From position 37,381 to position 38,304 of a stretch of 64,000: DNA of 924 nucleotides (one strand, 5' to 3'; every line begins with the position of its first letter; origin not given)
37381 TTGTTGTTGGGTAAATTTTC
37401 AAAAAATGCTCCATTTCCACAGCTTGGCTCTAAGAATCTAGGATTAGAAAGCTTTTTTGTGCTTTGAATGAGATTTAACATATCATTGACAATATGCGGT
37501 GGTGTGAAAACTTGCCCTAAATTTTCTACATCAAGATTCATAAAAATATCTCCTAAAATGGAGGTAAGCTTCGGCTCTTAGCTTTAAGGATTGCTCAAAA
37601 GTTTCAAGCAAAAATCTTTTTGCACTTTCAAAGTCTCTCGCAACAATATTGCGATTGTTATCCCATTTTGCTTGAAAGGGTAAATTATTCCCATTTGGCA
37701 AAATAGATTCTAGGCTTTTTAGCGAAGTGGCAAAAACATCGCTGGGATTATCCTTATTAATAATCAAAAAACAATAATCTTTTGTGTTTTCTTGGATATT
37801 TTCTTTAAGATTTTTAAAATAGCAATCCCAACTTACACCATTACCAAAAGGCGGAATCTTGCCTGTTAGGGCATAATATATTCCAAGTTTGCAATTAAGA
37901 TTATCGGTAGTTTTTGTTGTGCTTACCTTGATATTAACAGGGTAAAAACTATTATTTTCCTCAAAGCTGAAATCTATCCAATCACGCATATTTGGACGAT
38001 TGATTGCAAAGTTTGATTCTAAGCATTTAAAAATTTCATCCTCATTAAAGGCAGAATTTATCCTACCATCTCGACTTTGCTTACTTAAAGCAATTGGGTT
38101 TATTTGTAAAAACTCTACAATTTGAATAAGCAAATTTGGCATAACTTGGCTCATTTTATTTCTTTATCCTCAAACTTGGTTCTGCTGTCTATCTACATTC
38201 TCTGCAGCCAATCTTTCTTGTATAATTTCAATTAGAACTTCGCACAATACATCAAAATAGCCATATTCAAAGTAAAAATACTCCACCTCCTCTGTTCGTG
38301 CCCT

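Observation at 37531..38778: HEPN-like gene packed upstream of a nuclease-methylase pair inside one repeat-bounded cassette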

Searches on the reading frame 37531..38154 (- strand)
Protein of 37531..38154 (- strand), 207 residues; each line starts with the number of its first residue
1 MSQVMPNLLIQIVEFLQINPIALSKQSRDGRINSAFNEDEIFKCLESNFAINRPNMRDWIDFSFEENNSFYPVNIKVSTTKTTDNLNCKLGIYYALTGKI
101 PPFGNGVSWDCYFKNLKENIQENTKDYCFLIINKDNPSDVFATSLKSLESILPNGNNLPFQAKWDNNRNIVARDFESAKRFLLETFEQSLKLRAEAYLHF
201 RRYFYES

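Call 4: search_protein_families(library=pfam, proteins=[window:37531-38154:-], max_evalue=1)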
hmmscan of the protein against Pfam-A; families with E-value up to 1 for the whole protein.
window:37531-38154:- (207 aa): 0 families

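Call 5: search_protein_families(library=ncbifam, proteins=[window:37531-38154:-], max_evalue=1)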
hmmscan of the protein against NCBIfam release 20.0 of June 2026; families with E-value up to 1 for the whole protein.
window:37531-38154:- (207 aa): 1 family
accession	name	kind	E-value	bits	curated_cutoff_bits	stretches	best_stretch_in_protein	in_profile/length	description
NF006078.0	PRK08224.1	equivalog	0.21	10.5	296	1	150-176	18-44/350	ATP-dependent DNA ligase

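Call 6: search_protein_families(library=padloc, proteins=[window:37531-38154:-], max_evalue=1)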
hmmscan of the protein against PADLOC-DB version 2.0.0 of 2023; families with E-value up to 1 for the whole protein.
window:37531-38154:- (207 aa): 0 families

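Call 8: search_solved_structures(query=window:37531-38154:-, max_evalue=10, show_alignments=3)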
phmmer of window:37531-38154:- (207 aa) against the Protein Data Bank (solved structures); distinct sequences matched with E-value up to 10: 11.
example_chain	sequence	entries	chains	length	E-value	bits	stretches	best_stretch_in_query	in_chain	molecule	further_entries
1uwl_A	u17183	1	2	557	0.46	13.4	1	108-173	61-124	UROCANATE HYDRATASE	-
1w1u_A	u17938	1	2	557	0.46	13.4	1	108-173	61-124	UROCANATE HYDRATASE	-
1uwk_A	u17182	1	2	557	0.47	13.4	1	108-173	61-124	UROCANATE HYDRATASE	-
2v7g_A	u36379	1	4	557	0.5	13.3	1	108-173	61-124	UROCANATE HYDRATASE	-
9vfo_A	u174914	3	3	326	0.61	13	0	8-46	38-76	MAP/microtubule affinity-regulating kinase 3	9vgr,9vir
8uoh_A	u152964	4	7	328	0.62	13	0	8-46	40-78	MAP/microtubule affinity-regulating kinase 3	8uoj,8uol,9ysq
8uoi_A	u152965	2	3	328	0.62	13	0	8-46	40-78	MAP/microtubule affinity-regulating kinase 3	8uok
7p1l_A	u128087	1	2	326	0.81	12.6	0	8-46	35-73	MAP/microtubule affinity-regulating kinase 3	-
9yr9_A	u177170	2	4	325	0.81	12.6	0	8-46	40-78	MAP/microtubule affinity-regulating kinase 3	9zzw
2qnj_A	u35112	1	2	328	0.83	12.5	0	8-46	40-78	MAP/microtubule affinity-regulating kinase 3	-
3fe3_A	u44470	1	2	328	0.83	12.5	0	8-46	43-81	MAP/microtubule affinity-regulating kinase 3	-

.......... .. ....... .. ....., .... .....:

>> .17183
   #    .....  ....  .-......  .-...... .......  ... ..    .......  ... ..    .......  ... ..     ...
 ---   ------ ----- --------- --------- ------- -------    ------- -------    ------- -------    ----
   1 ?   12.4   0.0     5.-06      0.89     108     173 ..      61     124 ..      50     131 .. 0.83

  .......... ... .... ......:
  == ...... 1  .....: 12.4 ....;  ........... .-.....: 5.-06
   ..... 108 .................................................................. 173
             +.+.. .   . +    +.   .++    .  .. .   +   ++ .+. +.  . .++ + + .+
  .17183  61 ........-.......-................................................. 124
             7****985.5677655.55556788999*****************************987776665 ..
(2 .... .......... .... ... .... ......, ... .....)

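Call 10: find_homologous_proteins(query=window:37531-38154:-, max_evalue=0.001)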
Query window:37531-38154:- (207 aa): 953 proteins with E <= 0.001 among 1034 candidates; the best 120 are listed.
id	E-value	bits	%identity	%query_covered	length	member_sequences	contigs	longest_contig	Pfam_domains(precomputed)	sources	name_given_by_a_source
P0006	1.6e-124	431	91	100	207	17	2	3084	-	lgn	-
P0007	6.4e-120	416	88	100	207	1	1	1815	-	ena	-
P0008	7.9e-120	416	87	100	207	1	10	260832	-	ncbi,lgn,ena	-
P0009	1.2e-119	415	87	100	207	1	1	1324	-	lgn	-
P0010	4.9e-119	413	87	100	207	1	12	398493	-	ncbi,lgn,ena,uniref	ncbi:restriction endonuclease [Helicobacter typhlonius]|uniref:restriction endonuclease n=1 Tax=Heli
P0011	5.4e-119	413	87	100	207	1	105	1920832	-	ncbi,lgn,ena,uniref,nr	ncbi:hypothetical protein [Helicobacter typhlonius]|uniref:Putative n=3 Tax=Helicobacter typhlonius 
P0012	1.1e-118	412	87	100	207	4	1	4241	-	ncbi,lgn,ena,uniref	ncbi:restriction endonuclease [Helicobacter typhlonius]|uniref:restriction endonuclease n=1 Tax=Heli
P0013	1.2e-118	412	87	100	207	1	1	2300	-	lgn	-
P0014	3.1e-118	411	87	100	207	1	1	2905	-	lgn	-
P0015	3.9e-118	410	87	100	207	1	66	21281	-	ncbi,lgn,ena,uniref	ncbi:restriction endonuclease [Helicobacter typhlonius]|uniref:restriction endonuclease n=1 Tax=Heli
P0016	2.1e-117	408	88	99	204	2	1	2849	-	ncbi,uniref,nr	ncbi:restriction endonuclease [Helicobacter sp. MIT 14-3879]|uniref:restriction endonuclease n=1 Tax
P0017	1.8e-116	405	87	100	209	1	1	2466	-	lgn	-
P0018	3.7e-116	404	86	100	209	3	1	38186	-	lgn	-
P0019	4.9e-116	404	86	99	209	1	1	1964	-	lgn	-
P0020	1.3e-114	399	86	98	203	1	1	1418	-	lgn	-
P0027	2.3e-105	369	81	99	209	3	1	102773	-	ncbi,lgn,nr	ncbi:restriction endonuclease [Campylobacter upsaliensis]|nr:restriction endonuclease [Campylobacter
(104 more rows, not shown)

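Call 27: find_encoding_contigs(protein=P0011, flank=5000, max_places=4)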
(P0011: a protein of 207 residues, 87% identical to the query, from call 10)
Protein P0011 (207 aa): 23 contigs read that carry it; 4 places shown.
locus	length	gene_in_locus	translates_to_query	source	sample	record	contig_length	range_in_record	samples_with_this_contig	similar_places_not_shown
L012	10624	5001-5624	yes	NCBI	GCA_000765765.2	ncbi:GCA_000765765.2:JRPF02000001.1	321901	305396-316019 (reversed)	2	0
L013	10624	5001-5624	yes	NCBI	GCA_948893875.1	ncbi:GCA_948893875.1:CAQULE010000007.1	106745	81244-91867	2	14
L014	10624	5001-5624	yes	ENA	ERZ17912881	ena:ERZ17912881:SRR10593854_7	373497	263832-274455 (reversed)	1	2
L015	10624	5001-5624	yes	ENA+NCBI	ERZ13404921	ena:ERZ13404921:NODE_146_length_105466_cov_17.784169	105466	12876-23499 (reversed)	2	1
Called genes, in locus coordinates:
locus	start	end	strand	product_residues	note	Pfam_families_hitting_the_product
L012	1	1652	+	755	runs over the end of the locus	PF08267:Meth_synt_1, PF01717:Meth_synt_2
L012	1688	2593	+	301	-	PF02219:MTHFR (weak)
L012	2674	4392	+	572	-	PF00920:ILVD_EDD_N, PF24877:ILV_EDD_C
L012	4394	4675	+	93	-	-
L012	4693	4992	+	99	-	-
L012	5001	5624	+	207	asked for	-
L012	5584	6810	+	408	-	PF07669:Eco57I, PF02384:N6_Mtase (weak)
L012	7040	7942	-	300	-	PF00291:PALP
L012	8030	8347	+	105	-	PF03544:TonB_C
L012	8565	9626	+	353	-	PF03382:DUF285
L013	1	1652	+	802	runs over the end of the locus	PF08267:Meth_synt_1, PF01717:Meth_synt_2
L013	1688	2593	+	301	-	PF02219:MTHFR (weak)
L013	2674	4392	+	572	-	PF00920:ILVD_EDD_N, PF24877:ILV_EDD_C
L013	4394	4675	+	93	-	-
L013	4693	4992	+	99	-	-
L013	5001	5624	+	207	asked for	-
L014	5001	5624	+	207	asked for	-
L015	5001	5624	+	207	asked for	-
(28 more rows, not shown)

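Call 28: find_encoding_contigs(protein=P0027, flank=5000, max_places=3)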
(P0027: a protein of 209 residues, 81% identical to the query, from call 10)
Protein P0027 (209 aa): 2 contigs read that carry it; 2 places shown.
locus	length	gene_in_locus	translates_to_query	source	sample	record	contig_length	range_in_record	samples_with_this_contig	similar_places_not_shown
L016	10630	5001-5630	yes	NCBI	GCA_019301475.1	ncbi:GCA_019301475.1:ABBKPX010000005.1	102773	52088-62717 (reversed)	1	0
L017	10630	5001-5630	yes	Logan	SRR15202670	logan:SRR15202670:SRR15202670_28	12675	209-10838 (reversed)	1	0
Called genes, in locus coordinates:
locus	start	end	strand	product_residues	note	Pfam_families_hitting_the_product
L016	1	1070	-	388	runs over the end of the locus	-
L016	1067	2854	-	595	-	PF01541:GIY-YIG, PF27096:UvrC_M, PF02151:UVR, PF22920:UvrC_RNaseH, PF08459:UvrC_RNaseH_dom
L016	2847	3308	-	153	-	-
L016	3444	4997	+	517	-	PF00117:GATase, PF02540:NAD_synthase (faint), PF00958:GMP_synt_C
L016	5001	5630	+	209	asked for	-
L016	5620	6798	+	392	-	PF02384:N6_Mtase (weak), PF07669:Eco57I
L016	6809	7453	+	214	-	PF27729:UCP028583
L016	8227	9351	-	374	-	PF01266:DAO, PF07992:Pyr_redox_2 (faint)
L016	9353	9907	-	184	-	PF02441:Flavoprotein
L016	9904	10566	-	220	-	PF13144:ChapFlgA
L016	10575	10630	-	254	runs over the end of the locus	PF03180:Lipoprotein_9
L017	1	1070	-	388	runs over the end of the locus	-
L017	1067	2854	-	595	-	PF01541:GIY-YIG, PF27096:UvrC_M, PF02151:UVR, PF22920:UvrC_RNaseH, PF08459:UvrC_RNaseH_dom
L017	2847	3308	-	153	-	-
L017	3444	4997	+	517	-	PF00117:GATase, PF02540:NAD_synthase (faint), PF00958:GMP_synt_C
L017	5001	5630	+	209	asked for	-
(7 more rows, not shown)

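Call 40: find_related_loci(query=A3, collection=genome_contigs, flank=5000)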
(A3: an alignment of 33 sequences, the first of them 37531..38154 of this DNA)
Query A3 (207 aa) in genome_contigs; peptide patterns used: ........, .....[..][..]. (x = any residue, [..] = any of these).
239 stretches matched a pattern; 123 encode a relative of the query (tblastn E <= 1e-3); the best 80 are kept; 80 distinct loci.
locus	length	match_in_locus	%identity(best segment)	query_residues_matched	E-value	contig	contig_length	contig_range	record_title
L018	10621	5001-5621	87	1-207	5e-124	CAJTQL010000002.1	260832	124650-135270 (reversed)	MAG TPA_asm: uncultured Helicobacteraceae bacterium isolate MGBC110621 genome assembly, contig: MGBC110621.2, whole geno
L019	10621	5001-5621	87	1-207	3e-120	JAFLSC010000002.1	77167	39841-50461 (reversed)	MAG: Helicobacter sp. isolate HAN017 Seq2, whole genome shotgun sequence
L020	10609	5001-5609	80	5-207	3e-110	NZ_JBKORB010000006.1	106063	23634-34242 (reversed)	Campylobacter sp. VTCC 70190 contig00006, whole genome shotgun sequence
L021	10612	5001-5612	80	4-207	6e-110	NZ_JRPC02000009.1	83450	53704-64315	Helicobacter apodemus strain MIT-03-7007 NODE_9_length_83450_cov_55.5185, whole genome shotgun sequence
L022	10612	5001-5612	81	4-207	7e-110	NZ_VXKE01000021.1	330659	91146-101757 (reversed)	Helicobacter canis strain CCUG 32756T contig_0000021, whole genome shotgun sequence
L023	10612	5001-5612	79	4-207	1e-108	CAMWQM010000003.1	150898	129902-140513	MAG TPA_asm: uncultured Helicobacteraceae bacterium isolate SRR14411338_bin.6_metawrap_v1.3_MAG genome assembly, contig:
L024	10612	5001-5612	80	4-207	4e-108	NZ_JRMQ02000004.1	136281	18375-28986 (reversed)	Helicobacter japonicus strain MIT 01-6451 NODE_4_length_136281_cov_70.0181, whole genome shotgun sequence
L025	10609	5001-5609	80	5-207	7e-108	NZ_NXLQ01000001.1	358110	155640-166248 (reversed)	Helicobacter didelphidarum strain MIT 17-337 H_sp._nov._1_17-337_1_35811017.4936, whole genome shotgun sequence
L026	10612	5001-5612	79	4-207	6e-108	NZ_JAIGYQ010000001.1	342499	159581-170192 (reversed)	Helicobacter turcicus strain Faydin-H70 Seq1, whole genome shotgun sequence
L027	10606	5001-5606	78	6-207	3e-106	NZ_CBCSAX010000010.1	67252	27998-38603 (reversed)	Helicobacter ganmani strain CIP106846T isolate CIP106846T NODE_0010, whole genome shotgun sequence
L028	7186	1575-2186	80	4-207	2e-106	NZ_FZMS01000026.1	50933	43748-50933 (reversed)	Helicobacter bilis isolate 37372_8, whole genome shotgun sequence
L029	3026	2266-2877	78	4-207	1e-108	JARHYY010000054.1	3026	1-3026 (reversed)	MAG: Helicobacteraceae bacterium isolate cluster1_bin.33 k127_63763, whole genome shotgun sequence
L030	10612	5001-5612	75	4-207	7e-104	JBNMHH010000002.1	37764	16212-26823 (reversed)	MAG: Helicobacteraceae bacterium isolate CM_BacNHY47.127 k141_194139_length_37764_cov_15.3300, whole genome shotgun sequ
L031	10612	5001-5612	75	4-207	8e-103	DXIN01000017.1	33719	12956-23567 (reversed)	MAG TPA_asm: Candidatus Helicobacter avicola isolate 14449 MalCec4__C240460_L33719_SAMN03938738, whole genome shotgun se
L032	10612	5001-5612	74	4-207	1e-102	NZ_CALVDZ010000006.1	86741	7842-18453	MAG: uncultured Helicobacter sp. isolate BRZ_RP__bin61 BRZ_RP__NODE_330_length_86741_cov_12.167740, whole genome shotgun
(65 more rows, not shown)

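Call 50: predict_structure(alignment_id=A3)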
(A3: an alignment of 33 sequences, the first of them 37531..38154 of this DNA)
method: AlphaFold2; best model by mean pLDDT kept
length: 207 residues; sequences in the alignment: 33
mean_pLDDT: 88.5   pTM: 0.86
mean pLDDT of the five models: 88.5, 87.8, 87.6, 87.1, 74.8
residues with pLDDT >= 90: 144; 70-90: 45; 50-70: 12; < 50: 6
segments of 3 or more residues with pLDDT < 50: none
pLDDT, mean of each block of 10 residues (from residue 1): 79 94 62 61 92 86 94 93 91 97 87 96 96 91 96 87 95 96 94 88 79
secondary structure, 60 per line:
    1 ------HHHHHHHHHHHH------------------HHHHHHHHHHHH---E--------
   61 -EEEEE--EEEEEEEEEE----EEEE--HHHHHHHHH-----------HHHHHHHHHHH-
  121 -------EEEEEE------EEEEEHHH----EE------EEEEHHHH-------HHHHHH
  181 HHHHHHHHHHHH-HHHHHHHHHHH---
elements in order: H7-18 H37-48 E62-66 E69-78 E83-86 H89-97 H109-119 E128-133 E140-144 E160-163 H164-167 H175-192 H194-204

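Call 56: fold_search(model_id=the predicted structure, library=pdb)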
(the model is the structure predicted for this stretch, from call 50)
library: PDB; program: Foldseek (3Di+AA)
matches with E <= 10: 279; with E <= 0.001: 15
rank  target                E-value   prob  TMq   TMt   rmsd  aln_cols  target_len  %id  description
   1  2gii_B                4.4e-04  1.00  0.46  0.42   7.4       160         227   12  Q138F HincII bound to cognate DNA GTTAAC (released 2006-07-18)
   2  3e40_A                4.4e-04  1.00  0.45  0.39  13.2       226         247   12  Q138F HincII bound to GTTAAC and cocrystallized with 5 mM Ca2+ (released 2008-08-26)
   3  3ebc_B                5.0e-04  0.99  0.44  0.39  12.6       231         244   13  Structure of N141A HincII with Cognate DNA (released 2008-12-23)
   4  2aud                  5.0e-04  0.98  0.41  0.36  13.6       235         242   11  Unliganded HincII (released 2005-10-04)
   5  1tx3_D                5.3e-04  0.99  0.39  0.34  10.8       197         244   12  HINCII BOUND TO COGNATE DNA (released 2005-02-15)
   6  1kc6_D                5.6e-04  1.00  0.46  0.41  12.1       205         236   11  HincII Bound to Cognate DNA (released 2001-12-07)
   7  3e42_B                6.0e-04  1.00  0.44  0.39  11.8       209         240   13  Q138F HincII bound to GTCGAC and Ca2+ (cocrystallized) (released 2008-08-26)
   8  2gij_B                6.0e-04  0.99  0.43  0.39  12.8       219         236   11  Q138F HincII bound to cognate DNA GTTAAC and Ca2+ (released 2006-07-18)
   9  2gig_B                6.4e-04  0.99  0.44  0.39  12.9       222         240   12  Alteration of sequence specificity of the type II restriction endonuclease HINCII through an indirect readout mechanis (released 2006-07-18)
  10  2gij_A                6.4e-04  0.99  0.42  0.37  12.9       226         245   12  Q138F HincII bound to cognate DNA GTTAAC and Ca2+ (released 2006-07-18)
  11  3e3y_B                7.3e-04  0.99  0.43  0.38  11.9       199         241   12  Q138F HincII bound to GTTAAC and cocrystallized with 5 mM Ca2+ (released 2008-08-26)
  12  2b0e_A                7.8e-04  0.99  0.43  0.39   8.8       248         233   14  EcoRV Restriction Endonuclease/GAAUTC/Ca2+ (released 2005-09-27)
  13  1bss_A                7.8e-04  0.96  0.38  0.35   9.7       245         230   16  ECORV-T93A/DNA/CA2+ (released 1998-09-02)
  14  3e3y_A                8.8e-04  1.00  0.40  0.35   7.8       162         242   12  Q138F HincII bound to GTTAAC and cocrystallized with 5 mM Ca2+ (released 2008-08-26)
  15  1az0_B                9.4e-04  0.98  0.43  0.40   8.4       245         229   13  ECORV ENDONUCLEASE/DNA COMPLEX (released 1998-06-19)
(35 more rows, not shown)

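Call 71: search_protein_families(library=phrogs, proteins=[window:37531-38154:-], max_evalue=0.01)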
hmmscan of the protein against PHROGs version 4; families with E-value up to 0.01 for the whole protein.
window:37531-38154:- (207 aa): 2 families
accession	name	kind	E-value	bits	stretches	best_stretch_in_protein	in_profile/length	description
phrog_3978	-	DNA, RNA and nucleotide metabolism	2.8e-27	96.5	1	5-192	2-191/202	endonuclease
phrog_5018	-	unknown function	0.0078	17.4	0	41-86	16-65/134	-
